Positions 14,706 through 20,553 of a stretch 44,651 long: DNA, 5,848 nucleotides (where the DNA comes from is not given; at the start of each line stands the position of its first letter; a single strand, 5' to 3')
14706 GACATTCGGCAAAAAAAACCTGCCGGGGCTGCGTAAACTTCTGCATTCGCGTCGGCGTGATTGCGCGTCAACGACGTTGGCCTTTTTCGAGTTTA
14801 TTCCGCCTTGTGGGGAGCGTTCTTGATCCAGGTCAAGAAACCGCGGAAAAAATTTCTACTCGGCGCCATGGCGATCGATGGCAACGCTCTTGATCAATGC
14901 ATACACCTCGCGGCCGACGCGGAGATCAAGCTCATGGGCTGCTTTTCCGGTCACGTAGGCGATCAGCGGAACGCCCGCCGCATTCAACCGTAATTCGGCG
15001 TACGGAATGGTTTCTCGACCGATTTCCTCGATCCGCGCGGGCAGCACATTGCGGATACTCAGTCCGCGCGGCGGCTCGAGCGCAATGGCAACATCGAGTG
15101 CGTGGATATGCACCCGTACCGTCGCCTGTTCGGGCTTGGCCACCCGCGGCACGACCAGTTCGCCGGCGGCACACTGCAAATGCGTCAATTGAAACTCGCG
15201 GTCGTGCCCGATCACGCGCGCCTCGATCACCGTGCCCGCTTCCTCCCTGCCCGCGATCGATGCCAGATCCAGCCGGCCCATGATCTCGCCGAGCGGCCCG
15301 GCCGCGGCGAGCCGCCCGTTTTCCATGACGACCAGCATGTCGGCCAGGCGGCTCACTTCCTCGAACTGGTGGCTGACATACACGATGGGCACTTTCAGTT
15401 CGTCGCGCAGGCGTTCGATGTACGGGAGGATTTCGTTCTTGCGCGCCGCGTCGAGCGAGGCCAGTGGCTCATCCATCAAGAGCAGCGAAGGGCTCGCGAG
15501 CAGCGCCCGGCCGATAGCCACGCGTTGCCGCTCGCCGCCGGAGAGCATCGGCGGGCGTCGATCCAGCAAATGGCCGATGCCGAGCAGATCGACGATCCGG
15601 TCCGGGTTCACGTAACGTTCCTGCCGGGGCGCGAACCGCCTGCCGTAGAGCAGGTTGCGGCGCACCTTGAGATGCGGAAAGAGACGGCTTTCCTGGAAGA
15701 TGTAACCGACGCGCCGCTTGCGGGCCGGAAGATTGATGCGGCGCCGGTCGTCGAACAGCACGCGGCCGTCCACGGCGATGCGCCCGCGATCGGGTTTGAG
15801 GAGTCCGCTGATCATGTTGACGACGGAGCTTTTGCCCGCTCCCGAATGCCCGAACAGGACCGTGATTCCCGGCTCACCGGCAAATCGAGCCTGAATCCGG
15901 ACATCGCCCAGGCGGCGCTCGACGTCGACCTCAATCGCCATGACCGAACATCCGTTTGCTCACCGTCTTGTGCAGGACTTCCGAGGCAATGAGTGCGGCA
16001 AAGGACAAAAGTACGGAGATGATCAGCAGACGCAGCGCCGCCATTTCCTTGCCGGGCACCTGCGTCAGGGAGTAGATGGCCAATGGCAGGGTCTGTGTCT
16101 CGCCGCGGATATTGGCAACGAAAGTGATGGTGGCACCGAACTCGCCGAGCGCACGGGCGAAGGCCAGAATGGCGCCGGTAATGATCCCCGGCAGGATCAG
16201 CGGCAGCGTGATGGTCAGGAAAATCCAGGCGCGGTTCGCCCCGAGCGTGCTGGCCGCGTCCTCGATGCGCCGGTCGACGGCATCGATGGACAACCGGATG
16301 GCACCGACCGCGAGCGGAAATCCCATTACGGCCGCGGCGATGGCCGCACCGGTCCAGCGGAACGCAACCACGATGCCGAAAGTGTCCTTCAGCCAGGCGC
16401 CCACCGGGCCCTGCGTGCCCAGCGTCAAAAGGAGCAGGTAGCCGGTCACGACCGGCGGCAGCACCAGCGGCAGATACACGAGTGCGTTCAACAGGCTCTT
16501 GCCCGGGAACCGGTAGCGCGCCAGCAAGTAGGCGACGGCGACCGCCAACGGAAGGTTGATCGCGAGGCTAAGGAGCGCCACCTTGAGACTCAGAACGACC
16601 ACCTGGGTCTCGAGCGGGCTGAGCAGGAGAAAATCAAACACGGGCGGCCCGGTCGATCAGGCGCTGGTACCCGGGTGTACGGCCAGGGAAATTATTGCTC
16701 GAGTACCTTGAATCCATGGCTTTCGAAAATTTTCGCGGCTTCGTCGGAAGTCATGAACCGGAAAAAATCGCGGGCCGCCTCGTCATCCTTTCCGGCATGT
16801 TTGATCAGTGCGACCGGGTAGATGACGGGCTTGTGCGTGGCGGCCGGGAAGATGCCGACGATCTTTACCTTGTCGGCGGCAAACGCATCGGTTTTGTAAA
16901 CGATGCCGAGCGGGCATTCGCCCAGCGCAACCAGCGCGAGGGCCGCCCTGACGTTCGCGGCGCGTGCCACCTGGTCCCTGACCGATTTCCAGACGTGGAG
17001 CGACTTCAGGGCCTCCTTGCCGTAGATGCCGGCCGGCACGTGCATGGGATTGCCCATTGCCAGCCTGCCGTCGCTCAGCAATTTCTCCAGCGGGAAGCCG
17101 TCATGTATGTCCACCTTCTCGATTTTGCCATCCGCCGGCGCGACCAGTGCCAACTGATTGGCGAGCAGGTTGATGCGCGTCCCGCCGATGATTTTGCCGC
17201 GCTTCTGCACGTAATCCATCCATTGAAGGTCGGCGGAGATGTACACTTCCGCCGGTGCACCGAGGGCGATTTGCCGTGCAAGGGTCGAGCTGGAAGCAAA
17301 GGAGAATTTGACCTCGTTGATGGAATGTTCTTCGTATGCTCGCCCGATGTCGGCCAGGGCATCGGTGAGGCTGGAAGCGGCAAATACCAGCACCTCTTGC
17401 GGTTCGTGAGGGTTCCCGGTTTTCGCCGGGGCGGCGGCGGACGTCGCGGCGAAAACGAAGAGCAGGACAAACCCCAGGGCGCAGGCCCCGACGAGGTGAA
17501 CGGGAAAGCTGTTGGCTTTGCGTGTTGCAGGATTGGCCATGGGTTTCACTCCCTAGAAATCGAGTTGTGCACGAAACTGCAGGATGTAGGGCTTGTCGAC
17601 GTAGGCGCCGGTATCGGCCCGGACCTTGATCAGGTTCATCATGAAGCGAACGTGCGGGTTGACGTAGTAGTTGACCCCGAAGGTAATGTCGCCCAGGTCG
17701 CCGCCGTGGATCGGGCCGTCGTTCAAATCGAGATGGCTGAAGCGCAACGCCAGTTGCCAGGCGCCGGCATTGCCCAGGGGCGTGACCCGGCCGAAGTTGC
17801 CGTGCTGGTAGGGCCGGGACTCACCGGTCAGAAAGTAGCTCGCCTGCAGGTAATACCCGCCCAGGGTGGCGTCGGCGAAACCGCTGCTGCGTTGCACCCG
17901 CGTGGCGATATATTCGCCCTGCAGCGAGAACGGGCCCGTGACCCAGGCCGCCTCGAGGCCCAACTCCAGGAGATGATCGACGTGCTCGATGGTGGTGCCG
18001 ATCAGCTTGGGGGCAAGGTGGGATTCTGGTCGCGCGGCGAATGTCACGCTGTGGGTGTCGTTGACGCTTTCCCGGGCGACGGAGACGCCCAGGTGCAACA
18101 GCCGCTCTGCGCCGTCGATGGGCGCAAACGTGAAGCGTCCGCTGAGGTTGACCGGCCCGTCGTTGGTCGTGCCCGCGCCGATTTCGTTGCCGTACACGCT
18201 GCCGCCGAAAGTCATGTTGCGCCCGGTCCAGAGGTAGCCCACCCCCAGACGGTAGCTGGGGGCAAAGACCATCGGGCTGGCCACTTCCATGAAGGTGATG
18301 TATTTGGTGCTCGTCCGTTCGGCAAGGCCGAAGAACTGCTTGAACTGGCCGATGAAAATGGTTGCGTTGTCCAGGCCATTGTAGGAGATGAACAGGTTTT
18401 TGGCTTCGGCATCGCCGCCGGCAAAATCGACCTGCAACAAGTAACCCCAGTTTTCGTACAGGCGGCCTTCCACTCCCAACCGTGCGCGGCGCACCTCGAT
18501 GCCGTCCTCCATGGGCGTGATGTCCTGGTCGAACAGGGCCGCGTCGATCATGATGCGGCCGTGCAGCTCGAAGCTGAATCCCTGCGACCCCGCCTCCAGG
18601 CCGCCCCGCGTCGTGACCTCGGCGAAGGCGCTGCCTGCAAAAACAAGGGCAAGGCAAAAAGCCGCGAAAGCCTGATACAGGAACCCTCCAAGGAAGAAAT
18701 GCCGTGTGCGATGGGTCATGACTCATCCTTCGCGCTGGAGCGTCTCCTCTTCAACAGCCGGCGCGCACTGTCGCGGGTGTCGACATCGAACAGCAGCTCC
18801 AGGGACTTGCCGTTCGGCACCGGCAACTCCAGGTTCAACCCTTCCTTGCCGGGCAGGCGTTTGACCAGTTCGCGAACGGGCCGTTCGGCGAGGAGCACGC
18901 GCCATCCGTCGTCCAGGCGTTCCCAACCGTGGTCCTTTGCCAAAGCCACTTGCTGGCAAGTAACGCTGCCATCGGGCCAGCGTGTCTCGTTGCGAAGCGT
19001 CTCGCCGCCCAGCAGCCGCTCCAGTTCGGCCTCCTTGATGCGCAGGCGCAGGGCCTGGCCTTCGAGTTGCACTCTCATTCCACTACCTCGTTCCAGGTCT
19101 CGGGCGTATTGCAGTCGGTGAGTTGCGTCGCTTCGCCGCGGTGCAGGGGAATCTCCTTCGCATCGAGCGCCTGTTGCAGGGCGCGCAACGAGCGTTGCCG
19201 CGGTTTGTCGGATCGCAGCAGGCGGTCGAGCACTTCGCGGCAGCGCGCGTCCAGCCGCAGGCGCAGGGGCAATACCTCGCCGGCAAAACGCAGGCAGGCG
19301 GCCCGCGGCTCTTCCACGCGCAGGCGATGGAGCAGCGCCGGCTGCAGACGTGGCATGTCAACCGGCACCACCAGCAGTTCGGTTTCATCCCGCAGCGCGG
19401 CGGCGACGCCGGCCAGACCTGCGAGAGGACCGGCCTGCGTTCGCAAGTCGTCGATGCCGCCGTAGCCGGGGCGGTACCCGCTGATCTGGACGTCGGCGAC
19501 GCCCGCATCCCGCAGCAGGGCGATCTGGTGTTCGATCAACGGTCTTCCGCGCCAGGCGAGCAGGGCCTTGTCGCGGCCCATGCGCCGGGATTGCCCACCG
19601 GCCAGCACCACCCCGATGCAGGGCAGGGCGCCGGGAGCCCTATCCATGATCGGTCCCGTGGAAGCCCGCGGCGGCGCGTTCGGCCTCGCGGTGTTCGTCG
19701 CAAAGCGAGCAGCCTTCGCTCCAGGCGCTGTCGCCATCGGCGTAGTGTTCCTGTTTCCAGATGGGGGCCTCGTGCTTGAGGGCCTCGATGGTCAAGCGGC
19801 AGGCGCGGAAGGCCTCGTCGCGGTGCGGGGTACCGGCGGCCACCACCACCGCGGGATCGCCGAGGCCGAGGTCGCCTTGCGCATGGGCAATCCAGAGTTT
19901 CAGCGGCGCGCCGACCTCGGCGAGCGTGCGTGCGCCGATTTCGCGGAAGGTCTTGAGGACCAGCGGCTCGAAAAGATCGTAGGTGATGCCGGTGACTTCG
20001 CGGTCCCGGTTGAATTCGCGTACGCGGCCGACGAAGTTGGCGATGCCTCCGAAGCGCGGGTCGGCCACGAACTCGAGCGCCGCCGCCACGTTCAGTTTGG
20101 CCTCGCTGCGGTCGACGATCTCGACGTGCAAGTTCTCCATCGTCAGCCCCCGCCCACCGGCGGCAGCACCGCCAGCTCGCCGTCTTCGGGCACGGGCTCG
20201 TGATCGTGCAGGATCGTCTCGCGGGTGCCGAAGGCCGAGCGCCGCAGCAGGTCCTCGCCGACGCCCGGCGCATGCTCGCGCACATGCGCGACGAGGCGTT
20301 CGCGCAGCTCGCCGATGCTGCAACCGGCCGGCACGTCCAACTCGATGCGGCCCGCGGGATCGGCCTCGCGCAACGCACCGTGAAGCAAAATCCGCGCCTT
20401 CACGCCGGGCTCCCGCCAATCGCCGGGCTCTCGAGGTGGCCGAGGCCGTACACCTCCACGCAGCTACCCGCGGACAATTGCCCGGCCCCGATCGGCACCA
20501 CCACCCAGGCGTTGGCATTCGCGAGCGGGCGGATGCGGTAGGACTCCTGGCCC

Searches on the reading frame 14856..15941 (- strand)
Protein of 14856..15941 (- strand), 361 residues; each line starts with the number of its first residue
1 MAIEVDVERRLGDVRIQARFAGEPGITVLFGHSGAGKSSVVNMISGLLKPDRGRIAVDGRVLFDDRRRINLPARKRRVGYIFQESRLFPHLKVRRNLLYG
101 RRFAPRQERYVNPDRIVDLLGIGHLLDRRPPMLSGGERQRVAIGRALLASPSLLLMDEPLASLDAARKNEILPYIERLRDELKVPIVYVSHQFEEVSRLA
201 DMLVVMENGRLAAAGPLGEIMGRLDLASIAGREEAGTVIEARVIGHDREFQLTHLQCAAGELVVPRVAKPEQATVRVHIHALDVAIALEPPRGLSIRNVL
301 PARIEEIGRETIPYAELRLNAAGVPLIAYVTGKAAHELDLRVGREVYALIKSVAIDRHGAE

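Call 33: search_protein_families(library=pfam, proteins=[window:14856-15941:-], max_evalue=0.001)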
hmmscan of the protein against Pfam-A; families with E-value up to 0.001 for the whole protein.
window:14856-15941:- (361 aa): 4 families
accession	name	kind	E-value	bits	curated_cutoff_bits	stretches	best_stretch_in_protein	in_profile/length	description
PF00005.33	ABC_tran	-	5.2e-31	108.5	25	1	26-161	13-137/137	ABC transporter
PF03459.23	TOBE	-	2e-12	47.6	22.3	1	295-355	2-62/64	TOBE domain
PF02463.25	SMC_N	-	1.2e-05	25.3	40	1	20-196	20-205/220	RecF/RecN/SMC N terminal domain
PF03193.22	RsgA_GTPase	-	0.0005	20.4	30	1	22-48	106-130/174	RsgA GTPase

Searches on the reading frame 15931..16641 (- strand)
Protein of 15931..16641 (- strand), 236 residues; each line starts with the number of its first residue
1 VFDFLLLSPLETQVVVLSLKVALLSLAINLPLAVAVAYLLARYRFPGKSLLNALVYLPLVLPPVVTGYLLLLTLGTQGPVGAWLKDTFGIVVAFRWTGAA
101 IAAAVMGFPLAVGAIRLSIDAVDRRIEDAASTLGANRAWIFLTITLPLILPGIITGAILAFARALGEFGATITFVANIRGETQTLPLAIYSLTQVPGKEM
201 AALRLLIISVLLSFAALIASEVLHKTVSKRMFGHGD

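Call 33: search_protein_families(library=pfam, proteins=[window:15931-16641:-], max_evalue=0.001)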
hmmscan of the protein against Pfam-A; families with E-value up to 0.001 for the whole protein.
window:15931-16641:- (236 aa): 1 family
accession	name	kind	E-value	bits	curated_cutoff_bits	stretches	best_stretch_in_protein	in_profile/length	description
PF00528.27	BPD_transp_1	-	4.2e-17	62.9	26.4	1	34-228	2-183/184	Binding-protein-dependent transport system inner membrane component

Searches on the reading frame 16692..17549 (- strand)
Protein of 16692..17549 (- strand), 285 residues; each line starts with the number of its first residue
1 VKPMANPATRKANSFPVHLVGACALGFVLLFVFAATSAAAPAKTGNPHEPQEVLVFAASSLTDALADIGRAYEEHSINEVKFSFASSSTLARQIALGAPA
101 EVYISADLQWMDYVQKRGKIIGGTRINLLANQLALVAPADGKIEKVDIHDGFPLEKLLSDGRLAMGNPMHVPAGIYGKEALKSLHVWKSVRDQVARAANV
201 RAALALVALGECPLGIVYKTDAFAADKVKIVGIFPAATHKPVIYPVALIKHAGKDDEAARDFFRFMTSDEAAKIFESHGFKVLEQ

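Call 33: search_protein_families(library=pfam, proteins=[window:16692-17549:-], max_evalue=0.001)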
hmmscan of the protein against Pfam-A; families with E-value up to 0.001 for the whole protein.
window:16692-17549:- (285 aa): 2 families
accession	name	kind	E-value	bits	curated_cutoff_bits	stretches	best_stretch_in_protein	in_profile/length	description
PF13531.11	SBP_bac_11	-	5.7e-53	180.5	25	1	54-281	2-227/227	Bacterial extracellular solute-binding protein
PF01547.30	SBP_bac_1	-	7.5e-20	72.6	26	1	58-273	1-307/307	Bacterial extracellular solute-binding protein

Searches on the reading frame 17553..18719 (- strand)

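Call 33: search_protein_families(library=pfam, proteins=[window:17553-18719:-], max_evalue=0.001)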
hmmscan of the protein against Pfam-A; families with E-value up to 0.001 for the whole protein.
window:17553-18719:- (388 aa): 1 family
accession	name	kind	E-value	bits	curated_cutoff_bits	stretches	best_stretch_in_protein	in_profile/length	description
PF07396.17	Porin_O_P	-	2.5e-69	234.8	20.9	1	50-388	1-370/370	Phosphate-selective porin O and P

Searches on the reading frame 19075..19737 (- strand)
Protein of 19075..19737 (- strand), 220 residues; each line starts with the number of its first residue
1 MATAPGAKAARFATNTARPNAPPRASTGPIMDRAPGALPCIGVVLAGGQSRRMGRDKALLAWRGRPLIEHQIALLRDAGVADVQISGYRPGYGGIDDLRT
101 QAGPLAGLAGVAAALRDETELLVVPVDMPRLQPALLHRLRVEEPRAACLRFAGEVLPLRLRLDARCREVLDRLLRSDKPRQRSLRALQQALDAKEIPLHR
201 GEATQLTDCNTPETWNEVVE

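Call 34: search_protein_families(library=pfam, proteins=[window:19075-19737:-], max_evalue=0.001)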
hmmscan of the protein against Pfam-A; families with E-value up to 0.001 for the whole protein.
window:19075-19737:- (220 aa): 1 family
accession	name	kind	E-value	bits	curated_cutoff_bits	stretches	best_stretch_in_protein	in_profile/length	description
PF12804.13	NTP_transf_3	-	6.3e-28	98.4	27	1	42-187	1-157/160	MobA-like NTP transferase domain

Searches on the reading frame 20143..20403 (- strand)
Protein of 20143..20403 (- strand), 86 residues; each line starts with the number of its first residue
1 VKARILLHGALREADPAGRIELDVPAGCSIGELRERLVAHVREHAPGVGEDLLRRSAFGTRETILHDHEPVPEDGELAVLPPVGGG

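Call 34: search_protein_families(library=pfam, proteins=[window:20143-20403:-], max_evalue=0.001)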
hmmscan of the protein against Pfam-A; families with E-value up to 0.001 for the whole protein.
window:20143-20403:- (86 aa): 1 family
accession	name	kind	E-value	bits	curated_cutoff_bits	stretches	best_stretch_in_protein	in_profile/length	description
PF02597.26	ThiS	-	2.4e-05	25.2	22.5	1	5-86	1-76/76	ThiS family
